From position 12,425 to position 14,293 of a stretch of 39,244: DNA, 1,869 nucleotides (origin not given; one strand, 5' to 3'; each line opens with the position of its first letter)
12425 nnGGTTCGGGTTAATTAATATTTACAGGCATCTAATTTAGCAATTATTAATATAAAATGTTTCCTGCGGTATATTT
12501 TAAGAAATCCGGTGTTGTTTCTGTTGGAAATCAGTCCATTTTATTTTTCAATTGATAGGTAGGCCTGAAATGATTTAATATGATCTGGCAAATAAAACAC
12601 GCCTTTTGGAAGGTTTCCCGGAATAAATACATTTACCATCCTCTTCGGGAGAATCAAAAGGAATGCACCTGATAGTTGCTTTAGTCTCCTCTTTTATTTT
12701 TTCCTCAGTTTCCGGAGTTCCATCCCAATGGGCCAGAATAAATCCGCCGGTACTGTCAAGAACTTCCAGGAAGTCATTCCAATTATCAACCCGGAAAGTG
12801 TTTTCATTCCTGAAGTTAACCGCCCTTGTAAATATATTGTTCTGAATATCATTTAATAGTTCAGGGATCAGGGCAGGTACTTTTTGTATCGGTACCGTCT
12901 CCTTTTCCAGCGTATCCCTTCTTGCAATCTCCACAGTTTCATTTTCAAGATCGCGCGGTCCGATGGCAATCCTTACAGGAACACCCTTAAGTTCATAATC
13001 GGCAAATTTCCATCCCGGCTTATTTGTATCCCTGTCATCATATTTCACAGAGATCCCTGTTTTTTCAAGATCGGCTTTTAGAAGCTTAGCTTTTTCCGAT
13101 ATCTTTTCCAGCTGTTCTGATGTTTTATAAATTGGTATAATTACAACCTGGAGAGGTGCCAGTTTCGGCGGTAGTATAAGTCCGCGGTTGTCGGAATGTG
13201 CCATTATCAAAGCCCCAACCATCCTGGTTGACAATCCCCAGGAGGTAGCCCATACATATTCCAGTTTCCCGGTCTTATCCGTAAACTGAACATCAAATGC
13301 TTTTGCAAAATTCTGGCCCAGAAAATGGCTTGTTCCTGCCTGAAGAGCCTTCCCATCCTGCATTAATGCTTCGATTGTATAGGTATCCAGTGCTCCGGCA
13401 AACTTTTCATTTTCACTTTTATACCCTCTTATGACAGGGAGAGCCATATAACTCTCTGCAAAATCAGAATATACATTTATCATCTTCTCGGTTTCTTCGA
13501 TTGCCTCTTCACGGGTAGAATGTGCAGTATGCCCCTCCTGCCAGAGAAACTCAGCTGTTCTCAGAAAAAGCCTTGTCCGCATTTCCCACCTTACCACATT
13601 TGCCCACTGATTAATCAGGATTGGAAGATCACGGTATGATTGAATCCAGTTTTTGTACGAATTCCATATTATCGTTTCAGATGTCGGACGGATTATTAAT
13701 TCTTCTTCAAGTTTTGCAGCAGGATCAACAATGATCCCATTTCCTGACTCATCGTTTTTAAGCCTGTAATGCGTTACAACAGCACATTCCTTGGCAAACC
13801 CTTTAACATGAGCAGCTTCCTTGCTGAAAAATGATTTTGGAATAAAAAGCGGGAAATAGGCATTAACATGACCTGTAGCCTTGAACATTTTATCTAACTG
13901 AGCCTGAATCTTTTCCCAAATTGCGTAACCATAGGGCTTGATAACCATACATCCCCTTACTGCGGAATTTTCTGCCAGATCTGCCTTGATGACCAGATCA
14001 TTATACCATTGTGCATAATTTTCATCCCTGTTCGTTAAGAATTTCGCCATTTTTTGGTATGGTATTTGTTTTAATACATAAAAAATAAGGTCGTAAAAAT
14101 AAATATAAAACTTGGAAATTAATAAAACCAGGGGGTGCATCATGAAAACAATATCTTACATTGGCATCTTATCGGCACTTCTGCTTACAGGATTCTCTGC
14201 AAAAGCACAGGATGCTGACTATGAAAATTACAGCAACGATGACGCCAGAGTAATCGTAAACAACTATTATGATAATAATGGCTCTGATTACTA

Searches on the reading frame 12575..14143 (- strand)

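Call 5: search_protein_families(library=pfam, proteins=[window:12575-14143:-], max_evalue=0.0001)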
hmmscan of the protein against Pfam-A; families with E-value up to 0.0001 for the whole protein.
window:12575-14143:- (522 aa): 3 families
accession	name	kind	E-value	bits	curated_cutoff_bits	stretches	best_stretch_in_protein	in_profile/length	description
PF09180.16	ProRS-C_1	-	4.2e-27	94.5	31.5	1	455-522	1-71/71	Prolyl-tRNA synthetase, C-terminal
PF03129.25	HGTP_anticodon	-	8.8e-23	80.7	21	1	332-428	1-93/94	Anticodon binding domain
PF00587.30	tRNA-synt_2b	-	4.3e-21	76.2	29.3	1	145-313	7-176/179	tRNA synthetase class II core domain (G, H, P, S and T)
